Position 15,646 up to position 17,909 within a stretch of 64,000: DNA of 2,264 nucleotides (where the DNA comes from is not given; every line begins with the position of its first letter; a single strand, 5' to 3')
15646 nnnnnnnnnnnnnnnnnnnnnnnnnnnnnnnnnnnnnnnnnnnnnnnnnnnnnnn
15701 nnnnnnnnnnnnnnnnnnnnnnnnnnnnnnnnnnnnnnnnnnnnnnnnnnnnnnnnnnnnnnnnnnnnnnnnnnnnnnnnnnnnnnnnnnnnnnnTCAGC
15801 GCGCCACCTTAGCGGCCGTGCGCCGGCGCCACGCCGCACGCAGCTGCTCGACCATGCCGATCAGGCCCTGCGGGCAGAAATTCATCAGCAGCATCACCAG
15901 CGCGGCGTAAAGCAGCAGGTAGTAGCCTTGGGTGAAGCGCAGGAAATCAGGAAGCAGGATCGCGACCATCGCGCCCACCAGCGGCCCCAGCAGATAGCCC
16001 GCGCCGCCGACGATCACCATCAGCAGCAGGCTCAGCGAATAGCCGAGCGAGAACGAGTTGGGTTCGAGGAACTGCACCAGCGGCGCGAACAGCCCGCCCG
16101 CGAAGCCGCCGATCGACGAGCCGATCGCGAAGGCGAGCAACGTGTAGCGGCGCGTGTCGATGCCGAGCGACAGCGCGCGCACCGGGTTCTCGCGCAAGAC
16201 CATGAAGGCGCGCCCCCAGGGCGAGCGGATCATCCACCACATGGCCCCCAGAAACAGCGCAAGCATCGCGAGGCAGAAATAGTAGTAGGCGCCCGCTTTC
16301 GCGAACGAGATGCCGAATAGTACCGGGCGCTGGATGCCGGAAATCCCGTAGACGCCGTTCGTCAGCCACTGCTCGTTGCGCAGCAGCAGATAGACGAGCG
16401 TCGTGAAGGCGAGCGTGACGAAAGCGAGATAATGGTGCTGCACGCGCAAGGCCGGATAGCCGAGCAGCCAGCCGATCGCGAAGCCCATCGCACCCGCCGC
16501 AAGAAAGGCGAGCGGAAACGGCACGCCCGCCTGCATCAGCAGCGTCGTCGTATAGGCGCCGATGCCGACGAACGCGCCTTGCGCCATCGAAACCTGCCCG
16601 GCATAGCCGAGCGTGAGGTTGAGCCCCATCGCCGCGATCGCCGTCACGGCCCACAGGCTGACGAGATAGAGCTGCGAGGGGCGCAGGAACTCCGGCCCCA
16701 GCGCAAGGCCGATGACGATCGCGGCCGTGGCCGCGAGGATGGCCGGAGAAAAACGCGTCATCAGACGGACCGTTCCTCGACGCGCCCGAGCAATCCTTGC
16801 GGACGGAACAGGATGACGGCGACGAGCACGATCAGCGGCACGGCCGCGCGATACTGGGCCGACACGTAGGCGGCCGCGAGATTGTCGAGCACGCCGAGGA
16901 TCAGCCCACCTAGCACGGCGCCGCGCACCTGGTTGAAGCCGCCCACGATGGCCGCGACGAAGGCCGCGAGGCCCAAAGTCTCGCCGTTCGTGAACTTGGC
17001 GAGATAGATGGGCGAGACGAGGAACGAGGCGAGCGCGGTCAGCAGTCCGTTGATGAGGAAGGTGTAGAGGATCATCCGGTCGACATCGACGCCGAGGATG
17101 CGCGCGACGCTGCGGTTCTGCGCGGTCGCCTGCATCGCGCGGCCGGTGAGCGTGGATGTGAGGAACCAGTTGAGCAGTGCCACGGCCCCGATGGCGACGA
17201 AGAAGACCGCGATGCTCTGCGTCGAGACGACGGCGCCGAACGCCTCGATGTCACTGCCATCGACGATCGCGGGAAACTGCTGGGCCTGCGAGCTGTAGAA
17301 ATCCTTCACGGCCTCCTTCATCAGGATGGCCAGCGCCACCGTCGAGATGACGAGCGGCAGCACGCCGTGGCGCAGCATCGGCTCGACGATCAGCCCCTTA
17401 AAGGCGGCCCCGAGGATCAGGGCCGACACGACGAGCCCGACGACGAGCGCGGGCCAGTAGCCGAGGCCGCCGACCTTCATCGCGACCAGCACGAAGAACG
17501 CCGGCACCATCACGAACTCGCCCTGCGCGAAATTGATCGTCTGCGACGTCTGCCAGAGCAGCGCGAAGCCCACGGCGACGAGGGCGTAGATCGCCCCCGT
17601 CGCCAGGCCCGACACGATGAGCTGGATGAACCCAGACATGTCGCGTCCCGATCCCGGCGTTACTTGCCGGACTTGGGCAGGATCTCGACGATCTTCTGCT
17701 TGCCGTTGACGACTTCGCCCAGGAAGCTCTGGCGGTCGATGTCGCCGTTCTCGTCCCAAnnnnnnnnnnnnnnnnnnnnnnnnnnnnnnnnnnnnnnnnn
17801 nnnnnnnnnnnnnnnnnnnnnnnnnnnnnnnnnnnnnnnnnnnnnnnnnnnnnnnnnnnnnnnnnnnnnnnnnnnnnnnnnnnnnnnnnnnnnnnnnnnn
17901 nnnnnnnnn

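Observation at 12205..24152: Two shikimate-dehydrogenase paralogues and a Liv-type ABC importer sit next to a gallate ring-cleavage cluster: possible shikimate/quinate to gallate catabolic route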

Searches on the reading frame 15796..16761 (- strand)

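Call 4: search_protein_families(library=pfam, proteins=[window:15796-16761:-])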
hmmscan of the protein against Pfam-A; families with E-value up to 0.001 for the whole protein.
window:15796-16761:- (321 aa): 1 family
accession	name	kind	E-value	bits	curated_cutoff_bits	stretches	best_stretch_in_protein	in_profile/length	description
PF02653.21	BPD_transp_2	-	7.9e-44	150.2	26.8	1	32-291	4-267/269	Branched-chain amino acid transport system / permease component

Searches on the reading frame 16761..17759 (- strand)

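Call 4: search_protein_families(library=pfam, proteins=[window:16761-17759:-])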
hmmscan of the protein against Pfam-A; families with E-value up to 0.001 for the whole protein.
window:16761-17759:- (332 aa): 1 family
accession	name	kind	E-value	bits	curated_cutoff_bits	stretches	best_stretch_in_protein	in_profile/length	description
PF02653.21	BPD_transp_2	-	1.4e-34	119.9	26.8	1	48-315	2-268/269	Branched-chain amino acid transport system / permease component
